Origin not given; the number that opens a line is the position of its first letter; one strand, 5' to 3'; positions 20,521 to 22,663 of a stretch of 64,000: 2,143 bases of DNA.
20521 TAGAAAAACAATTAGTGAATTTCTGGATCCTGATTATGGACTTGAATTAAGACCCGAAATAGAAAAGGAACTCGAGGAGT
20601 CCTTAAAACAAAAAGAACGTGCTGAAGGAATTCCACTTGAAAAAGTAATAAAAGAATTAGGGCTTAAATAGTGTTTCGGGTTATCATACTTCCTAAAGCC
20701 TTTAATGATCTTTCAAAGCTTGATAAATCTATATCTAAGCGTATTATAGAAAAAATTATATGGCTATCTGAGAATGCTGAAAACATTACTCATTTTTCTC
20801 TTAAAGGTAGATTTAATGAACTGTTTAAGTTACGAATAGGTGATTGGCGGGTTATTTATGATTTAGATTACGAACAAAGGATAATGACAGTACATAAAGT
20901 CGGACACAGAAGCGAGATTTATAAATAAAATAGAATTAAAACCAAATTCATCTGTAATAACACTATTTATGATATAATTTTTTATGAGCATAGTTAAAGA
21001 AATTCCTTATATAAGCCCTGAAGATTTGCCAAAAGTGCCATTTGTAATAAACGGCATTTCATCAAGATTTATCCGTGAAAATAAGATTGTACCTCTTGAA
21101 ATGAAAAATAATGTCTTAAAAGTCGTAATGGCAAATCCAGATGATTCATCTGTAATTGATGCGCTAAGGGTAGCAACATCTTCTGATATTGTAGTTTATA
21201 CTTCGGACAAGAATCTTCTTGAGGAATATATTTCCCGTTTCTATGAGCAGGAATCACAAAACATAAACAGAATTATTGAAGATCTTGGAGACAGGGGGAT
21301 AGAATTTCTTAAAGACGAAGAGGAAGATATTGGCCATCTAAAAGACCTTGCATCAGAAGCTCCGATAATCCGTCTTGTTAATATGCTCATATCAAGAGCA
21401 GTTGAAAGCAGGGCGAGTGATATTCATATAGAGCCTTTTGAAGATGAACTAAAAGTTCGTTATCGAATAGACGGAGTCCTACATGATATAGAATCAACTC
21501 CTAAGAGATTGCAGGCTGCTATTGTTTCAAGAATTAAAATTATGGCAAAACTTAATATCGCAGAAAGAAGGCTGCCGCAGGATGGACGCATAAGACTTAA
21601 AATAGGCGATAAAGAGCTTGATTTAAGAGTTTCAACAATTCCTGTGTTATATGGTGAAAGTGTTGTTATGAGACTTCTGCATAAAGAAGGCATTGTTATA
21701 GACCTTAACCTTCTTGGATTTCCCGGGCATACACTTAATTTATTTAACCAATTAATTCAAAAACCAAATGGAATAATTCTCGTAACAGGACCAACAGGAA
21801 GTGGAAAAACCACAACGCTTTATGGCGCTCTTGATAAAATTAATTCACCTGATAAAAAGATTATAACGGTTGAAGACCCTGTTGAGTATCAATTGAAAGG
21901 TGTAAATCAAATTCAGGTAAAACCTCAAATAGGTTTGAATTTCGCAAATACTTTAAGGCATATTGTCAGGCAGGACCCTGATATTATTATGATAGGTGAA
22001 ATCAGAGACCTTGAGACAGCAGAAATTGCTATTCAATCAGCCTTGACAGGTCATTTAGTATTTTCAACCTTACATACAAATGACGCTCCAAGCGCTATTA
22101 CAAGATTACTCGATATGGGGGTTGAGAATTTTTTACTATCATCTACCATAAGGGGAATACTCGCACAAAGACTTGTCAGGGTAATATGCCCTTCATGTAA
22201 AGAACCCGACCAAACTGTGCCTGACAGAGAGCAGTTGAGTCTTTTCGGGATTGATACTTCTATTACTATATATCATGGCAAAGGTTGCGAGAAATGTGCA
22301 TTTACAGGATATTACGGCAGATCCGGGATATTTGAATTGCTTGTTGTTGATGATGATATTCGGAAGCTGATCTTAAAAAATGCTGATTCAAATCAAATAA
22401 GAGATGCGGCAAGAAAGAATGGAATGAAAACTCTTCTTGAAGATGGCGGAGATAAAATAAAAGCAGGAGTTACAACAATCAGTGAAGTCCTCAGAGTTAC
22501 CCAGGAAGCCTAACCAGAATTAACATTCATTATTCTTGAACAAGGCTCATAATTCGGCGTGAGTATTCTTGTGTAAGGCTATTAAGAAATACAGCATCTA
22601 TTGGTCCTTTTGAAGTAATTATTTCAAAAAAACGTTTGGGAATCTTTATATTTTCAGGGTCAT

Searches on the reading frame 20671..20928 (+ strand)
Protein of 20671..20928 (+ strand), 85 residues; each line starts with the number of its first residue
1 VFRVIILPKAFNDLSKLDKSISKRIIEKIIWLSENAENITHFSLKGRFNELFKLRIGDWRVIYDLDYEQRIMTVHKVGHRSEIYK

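Call 82: search_protein_families(library=pfam, proteins=[window:20671-20928:+], max_evalue=0.001)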
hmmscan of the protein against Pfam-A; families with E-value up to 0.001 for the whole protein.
window:20671-20928:+ (85 aa): 1 family
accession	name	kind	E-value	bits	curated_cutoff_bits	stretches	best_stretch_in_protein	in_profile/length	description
PF05016.21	ParE_toxin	-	4.3e-11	43.7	23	1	4-84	1-89/89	ParE toxin of type II toxin-antitoxin system, parDE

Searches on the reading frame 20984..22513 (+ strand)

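Call 82: search_protein_families(library=pfam, proteins=[window:20984-22513:+], max_evalue=0.001)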
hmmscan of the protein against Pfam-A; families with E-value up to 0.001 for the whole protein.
window:20984-22513:+ (509 aa): 4 families
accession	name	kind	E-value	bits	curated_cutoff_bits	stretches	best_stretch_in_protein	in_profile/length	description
PF00437.27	T2SSE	-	3.6e-145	483.7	24.9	1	123-504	3-370/370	Type II/IV secretion system protein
PF05157.20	MshEN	-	1.9e-14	53.9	23.1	1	7-91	3-88/90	MshEN domain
PF25199.1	nSTAND_NTPase5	-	0.00027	21.2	34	1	259-305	38-85/145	Novel STAND NTPase 5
PF13401.12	AAA_22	-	0.00068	20.4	27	0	261-305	4-48/130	AAA domain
